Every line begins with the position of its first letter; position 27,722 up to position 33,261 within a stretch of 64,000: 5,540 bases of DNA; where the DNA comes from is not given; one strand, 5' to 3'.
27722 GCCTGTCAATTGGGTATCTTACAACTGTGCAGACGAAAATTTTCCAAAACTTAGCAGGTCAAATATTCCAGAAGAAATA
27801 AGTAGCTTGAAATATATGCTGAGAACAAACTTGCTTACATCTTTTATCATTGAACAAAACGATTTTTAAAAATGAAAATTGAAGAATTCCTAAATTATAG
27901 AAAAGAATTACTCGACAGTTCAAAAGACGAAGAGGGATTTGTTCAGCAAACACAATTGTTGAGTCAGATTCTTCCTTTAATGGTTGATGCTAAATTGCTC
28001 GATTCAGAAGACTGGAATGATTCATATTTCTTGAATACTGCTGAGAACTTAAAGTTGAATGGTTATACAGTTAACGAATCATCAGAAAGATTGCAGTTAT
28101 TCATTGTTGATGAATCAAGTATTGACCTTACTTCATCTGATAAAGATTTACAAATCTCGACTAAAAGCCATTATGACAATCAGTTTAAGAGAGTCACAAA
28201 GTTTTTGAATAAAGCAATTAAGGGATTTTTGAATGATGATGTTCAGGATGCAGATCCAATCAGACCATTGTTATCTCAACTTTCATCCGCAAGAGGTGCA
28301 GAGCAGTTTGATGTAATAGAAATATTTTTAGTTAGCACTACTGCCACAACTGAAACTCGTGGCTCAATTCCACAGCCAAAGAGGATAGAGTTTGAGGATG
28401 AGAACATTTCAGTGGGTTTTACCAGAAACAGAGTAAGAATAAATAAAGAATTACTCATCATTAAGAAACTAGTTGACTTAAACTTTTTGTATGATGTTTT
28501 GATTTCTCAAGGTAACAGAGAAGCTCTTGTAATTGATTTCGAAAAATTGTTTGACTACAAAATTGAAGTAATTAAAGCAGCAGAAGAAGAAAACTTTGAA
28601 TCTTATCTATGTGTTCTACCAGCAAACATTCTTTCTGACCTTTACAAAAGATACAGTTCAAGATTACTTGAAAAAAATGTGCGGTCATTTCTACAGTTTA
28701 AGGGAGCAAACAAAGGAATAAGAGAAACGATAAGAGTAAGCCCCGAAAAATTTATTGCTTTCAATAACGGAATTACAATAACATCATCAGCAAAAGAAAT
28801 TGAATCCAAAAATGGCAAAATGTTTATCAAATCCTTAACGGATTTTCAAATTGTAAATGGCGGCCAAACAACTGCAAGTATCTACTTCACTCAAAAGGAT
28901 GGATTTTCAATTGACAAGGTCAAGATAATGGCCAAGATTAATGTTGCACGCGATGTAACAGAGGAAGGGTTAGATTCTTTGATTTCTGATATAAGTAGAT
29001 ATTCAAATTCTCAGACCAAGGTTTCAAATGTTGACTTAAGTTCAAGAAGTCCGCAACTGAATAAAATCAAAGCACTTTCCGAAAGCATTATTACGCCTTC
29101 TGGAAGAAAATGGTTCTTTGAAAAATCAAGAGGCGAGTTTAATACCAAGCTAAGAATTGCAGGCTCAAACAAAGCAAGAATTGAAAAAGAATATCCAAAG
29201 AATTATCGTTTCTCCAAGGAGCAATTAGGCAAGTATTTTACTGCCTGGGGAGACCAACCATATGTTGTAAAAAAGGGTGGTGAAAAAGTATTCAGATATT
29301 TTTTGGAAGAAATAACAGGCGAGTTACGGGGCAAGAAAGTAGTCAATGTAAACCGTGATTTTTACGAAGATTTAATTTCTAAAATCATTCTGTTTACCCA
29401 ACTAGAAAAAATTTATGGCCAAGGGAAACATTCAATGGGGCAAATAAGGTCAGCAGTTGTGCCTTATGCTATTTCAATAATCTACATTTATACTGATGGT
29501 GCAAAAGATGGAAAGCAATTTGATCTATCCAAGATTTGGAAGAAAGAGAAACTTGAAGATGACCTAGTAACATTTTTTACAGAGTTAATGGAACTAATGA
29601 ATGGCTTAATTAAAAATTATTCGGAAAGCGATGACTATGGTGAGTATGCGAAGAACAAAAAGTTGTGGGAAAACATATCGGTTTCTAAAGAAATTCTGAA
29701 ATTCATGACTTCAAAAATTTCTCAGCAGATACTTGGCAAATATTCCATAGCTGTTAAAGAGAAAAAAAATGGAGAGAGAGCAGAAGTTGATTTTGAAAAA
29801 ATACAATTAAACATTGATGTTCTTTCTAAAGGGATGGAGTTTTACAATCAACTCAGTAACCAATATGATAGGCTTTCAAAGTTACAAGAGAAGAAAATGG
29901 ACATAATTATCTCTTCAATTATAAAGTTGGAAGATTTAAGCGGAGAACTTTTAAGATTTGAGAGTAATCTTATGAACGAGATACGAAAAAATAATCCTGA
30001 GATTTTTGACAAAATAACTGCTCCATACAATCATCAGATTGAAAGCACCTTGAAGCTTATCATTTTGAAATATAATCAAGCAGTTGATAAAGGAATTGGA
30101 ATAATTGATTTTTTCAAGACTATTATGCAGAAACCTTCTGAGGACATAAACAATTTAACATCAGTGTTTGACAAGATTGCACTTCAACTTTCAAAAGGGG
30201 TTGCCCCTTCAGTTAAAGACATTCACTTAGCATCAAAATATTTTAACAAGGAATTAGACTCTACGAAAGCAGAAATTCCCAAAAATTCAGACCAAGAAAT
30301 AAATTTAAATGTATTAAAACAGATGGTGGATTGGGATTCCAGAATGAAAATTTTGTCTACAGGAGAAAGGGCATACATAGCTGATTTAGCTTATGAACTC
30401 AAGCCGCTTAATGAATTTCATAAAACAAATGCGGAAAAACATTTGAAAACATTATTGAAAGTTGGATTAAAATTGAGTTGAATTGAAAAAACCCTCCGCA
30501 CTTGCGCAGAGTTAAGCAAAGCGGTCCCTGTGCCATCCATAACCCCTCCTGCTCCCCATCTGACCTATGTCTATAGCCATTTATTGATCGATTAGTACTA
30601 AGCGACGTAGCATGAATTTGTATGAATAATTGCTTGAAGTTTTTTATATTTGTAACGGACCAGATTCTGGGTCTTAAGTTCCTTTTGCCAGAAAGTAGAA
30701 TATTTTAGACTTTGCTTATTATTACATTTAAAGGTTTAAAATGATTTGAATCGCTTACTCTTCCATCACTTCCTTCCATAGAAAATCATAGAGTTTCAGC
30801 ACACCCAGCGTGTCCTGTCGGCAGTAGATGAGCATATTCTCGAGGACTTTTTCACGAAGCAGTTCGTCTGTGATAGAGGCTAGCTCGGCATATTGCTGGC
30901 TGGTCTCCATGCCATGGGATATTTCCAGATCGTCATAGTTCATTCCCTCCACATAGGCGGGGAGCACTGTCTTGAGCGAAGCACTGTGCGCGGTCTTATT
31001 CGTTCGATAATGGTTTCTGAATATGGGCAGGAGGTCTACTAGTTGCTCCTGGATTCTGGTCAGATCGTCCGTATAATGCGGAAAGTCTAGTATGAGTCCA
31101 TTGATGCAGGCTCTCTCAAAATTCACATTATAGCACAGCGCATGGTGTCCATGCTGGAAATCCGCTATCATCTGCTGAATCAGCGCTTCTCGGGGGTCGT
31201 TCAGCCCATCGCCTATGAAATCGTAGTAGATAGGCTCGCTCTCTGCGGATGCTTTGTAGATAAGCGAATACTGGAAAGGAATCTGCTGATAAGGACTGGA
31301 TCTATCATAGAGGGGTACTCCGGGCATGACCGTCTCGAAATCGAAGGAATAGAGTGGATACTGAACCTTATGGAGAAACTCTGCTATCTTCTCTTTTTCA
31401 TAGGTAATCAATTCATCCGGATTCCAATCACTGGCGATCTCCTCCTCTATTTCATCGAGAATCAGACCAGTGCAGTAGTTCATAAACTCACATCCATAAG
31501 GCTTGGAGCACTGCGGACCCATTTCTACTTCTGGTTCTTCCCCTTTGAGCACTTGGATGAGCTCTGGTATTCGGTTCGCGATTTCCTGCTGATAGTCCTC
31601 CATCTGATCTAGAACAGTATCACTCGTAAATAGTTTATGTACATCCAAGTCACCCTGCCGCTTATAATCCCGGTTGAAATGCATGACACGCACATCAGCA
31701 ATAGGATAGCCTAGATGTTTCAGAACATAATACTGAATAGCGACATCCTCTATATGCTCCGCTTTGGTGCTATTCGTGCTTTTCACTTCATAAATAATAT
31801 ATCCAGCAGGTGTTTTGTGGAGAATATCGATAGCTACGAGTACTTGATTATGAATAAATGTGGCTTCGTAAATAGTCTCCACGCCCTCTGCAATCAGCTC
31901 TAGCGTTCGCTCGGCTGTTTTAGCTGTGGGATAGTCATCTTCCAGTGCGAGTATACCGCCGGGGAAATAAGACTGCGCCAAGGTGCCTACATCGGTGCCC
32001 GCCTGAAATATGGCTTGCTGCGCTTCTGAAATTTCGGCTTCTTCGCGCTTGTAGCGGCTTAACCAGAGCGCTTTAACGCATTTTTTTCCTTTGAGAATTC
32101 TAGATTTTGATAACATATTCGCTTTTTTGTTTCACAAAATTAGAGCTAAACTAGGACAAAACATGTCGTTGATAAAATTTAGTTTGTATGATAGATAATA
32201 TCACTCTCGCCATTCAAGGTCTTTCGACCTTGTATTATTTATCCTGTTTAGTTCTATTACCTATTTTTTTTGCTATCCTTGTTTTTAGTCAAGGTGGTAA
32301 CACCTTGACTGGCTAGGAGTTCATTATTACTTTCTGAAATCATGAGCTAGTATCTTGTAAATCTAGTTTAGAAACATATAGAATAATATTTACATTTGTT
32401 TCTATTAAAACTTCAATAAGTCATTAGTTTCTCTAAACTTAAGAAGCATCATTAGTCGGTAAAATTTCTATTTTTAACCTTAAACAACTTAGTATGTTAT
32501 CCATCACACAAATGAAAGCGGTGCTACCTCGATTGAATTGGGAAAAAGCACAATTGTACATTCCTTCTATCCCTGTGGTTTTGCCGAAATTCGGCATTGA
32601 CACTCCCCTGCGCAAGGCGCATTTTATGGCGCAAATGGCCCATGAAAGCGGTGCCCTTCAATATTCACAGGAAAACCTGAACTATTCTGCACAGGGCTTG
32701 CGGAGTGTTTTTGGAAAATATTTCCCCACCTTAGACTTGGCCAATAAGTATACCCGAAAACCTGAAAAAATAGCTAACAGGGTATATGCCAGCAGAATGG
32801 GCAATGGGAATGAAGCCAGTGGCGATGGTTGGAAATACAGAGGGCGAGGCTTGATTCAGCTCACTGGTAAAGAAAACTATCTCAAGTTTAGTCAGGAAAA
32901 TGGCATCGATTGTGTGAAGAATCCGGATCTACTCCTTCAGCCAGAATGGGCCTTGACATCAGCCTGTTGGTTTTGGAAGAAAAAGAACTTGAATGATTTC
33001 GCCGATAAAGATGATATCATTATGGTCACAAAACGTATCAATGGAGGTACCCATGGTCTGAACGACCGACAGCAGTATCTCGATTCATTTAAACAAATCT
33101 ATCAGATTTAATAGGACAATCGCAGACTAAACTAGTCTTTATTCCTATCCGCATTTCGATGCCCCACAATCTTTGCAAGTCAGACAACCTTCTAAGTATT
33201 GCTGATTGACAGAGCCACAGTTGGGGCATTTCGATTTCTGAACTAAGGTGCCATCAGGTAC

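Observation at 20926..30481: Five-gene operon Dcm / GHKL(MORC-like) ATPase / Z1 P-loop NTPase / PD-(D/E)XK / AIPR: candidate uncharacterised methylation-coupled defence system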

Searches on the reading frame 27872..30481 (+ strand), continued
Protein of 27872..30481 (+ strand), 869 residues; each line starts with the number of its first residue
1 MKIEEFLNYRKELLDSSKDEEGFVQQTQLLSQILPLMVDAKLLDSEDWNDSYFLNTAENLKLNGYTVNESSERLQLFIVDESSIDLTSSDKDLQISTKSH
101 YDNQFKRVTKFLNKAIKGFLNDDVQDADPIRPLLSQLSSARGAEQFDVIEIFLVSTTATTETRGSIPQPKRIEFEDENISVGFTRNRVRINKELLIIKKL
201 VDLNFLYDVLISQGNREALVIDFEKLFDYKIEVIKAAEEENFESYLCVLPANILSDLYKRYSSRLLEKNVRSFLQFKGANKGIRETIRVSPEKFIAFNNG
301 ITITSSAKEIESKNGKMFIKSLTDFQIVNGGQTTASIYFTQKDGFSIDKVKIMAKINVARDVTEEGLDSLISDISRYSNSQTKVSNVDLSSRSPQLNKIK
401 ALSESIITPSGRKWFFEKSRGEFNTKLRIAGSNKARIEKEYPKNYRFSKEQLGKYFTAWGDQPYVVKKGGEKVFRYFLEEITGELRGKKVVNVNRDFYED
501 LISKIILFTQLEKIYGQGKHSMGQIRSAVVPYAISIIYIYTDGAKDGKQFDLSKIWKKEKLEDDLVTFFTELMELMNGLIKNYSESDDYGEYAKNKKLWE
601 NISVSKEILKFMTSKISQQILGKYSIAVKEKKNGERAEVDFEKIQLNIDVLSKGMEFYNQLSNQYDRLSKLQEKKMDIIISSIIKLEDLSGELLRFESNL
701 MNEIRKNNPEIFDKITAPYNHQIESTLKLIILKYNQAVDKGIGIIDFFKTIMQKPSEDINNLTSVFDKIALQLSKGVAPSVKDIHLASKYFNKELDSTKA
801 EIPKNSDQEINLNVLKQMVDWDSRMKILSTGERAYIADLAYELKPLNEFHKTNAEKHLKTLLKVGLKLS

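Call 107: fold_search(model_id=the predicted structure, library=viral)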
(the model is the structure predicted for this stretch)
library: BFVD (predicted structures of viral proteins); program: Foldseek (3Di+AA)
matches with E <= 10: 181; with E <= 0.001: 2
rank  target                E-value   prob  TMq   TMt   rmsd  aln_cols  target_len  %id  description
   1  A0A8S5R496            4.8e-11  1.00  0.27  0.52   7.8       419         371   17  AIPR protein [Podoviridae sp. ct8nN1]
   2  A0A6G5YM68            6.4e-04  1.00  0.15  0.30  18.0       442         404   12  (no name in the UniProt tables at hand)
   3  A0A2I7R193            2.8e-03  0.99  0.14  0.30  19.6       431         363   10  (no name in the UniProt tables at hand)
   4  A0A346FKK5            4.0e-03  0.98  0.15  0.28  14.4       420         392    9  Uncharacterized protein [Synechococcus virus S-PRM1]
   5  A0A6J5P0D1            9.5e-03  0.75  0.12  0.17  18.1       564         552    9  Uncharacterized protein [uncultured Caudovirales phage]
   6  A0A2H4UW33            1.4e-02  0.96  0.13  0.25  18.4       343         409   12  HNHc domain-containing protein [Bodo saltans virus]
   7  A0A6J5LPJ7            1.8e-02  0.91  0.14  0.29  17.2       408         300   11  Uncharacterized protein [uncultured Caudovirales phage]
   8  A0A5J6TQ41            3.3e-02  0.66  0.14  0.19  15.5       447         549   10  (no name in the UniProt tables at hand)
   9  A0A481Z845            8.2e-02  0.91  0.11  0.28  11.6       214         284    9  DNA-sulfur modification-associated protein [Pithovirus LCPAC304]
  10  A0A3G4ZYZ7            1.2e-01  0.96  0.13  0.34  11.1       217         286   12  Uncharacterized protein [Gaeavirus sp.]
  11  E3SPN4                1.7e-01  0.47  0.13  0.25  20.1       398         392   10  Uncharacterized protein [Prochlorococcus phage Syn1]
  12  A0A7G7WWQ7            2.3e-01  0.28  0.11  0.22  15.8       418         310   10  (no name in the UniProt tables at hand)
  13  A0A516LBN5            3.8e-01  0.23  0.10  0.25  10.8       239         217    8  (no name in the UniProt tables at hand)
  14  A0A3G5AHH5            3.8e-01  0.07  0.07  0.10  21.1       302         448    9  SAP domain-containing protein [Sylvanvirus sp.]
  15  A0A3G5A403            4.5e-01  0.10  0.06  0.18  14.0       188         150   10  Uncharacterized protein [Harvfovirus sp.]
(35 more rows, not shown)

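Call 109: search_solved_structures(query=A4, max_evalue=10)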
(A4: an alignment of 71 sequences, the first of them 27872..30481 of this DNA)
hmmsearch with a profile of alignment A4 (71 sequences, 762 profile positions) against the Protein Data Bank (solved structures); distinct sequences matched with E-value up to 10: 1.
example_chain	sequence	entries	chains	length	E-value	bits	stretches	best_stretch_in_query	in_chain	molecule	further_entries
8f53_A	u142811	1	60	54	0.88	10.8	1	36-87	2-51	RC_I_2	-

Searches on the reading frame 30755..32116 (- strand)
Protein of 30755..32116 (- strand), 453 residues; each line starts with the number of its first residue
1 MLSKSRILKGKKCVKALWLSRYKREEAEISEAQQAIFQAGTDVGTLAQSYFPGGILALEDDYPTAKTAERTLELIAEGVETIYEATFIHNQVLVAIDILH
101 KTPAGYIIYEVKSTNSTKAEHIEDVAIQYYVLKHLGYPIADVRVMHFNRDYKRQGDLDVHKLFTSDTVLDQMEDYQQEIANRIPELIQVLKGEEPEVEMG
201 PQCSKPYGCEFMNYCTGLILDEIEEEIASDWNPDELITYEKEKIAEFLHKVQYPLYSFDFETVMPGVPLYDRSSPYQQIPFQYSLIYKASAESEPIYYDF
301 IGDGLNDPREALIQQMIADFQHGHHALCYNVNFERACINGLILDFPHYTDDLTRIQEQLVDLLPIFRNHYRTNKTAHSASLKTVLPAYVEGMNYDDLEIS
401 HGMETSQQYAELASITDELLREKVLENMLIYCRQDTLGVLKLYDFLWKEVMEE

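Call 10: search_protein_families(library=pfam, proteins=[window:30755-32116:-], max_evalue=0.01)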
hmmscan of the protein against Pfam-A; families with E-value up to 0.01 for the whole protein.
window:30755-32116:- (453 aa): 3 families
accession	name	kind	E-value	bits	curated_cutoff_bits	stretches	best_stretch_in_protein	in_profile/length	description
PF11074.14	DUF2779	-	6.5e-29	101.2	23.3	1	256-376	1-122/126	Domain of unknown function(DUF2779)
PF13482.12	RNase_H_2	-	0.00074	19.9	22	1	293-446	29-164/165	RNase_H superfamily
PF01930.23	Cas_Cas4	-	0.002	18.7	22.7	0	94-216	54-159/160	Domain of unknown function DUF83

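Call 77: search_protein_families(library=phrogs, proteins=[window:30755-32116:-], max_evalue=0.001)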
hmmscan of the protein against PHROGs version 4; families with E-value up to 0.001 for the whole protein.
window:30755-32116:- (453 aa): 1 family
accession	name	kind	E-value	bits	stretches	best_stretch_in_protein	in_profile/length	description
phrog_1706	-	DNA, RNA and nucleotide metabolism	2.3e-05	25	1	12-230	57-257/293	CRISPR/Cas system associated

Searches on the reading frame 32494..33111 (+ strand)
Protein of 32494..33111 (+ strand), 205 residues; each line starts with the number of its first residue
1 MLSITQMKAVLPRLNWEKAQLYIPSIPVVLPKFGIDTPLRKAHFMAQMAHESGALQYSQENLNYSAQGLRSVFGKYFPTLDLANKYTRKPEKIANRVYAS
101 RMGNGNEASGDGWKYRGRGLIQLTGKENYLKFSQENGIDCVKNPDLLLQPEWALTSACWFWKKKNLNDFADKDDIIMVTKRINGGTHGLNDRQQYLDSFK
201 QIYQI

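Call 10: search_protein_families(library=pfam, proteins=[window:32494-33111:+], max_evalue=0.01)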
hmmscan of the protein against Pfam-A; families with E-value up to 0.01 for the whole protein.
window:32494-33111:+ (205 aa): 1 family
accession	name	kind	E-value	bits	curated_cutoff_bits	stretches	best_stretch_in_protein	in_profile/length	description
PF00182.24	Glyco_hydro_19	-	1.5e-07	31.9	25.5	1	90-167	84-160/232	Chitinase class I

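Call 77: search_protein_families(library=phrogs, proteins=[window:32494-33111:+], max_evalue=0.001)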
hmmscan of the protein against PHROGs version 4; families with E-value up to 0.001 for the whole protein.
window:32494-33111:+ (205 aa): 10 families
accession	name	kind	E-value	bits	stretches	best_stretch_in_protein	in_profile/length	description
phrog_181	-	lysis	5.6e-85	287.8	1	1-204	331-531/769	endolysin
phrog_9506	-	lysis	2.8e-37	130.1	2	95-202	69-192/330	endolysin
phrog_14712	-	moron, auxiliary metabolic gene and host takeover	1.8e-34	120.4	2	95-196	71-180/322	chitinase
phrog_26317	-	unknown function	6.9e-33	114.1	1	92-204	8-118/119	-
phrog_3201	-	tail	7.4e-24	84.5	1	27-195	2026-2197/2408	tail fiber protein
phrog_317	-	lysis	2.8e-21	77.2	1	7-197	197-353/492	endolysin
phrog_1519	-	lysis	9.1e-21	75.5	1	7-196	204-373/502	endolysin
phrog_34417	-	unknown function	5.6e-18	66.2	1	98-192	74-181/326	-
phrog_29753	-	unknown function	7.3e-05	23.1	1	114-153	276-315/374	-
phrog_12261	-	unknown function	0.00026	22.1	1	121-185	14-76/76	-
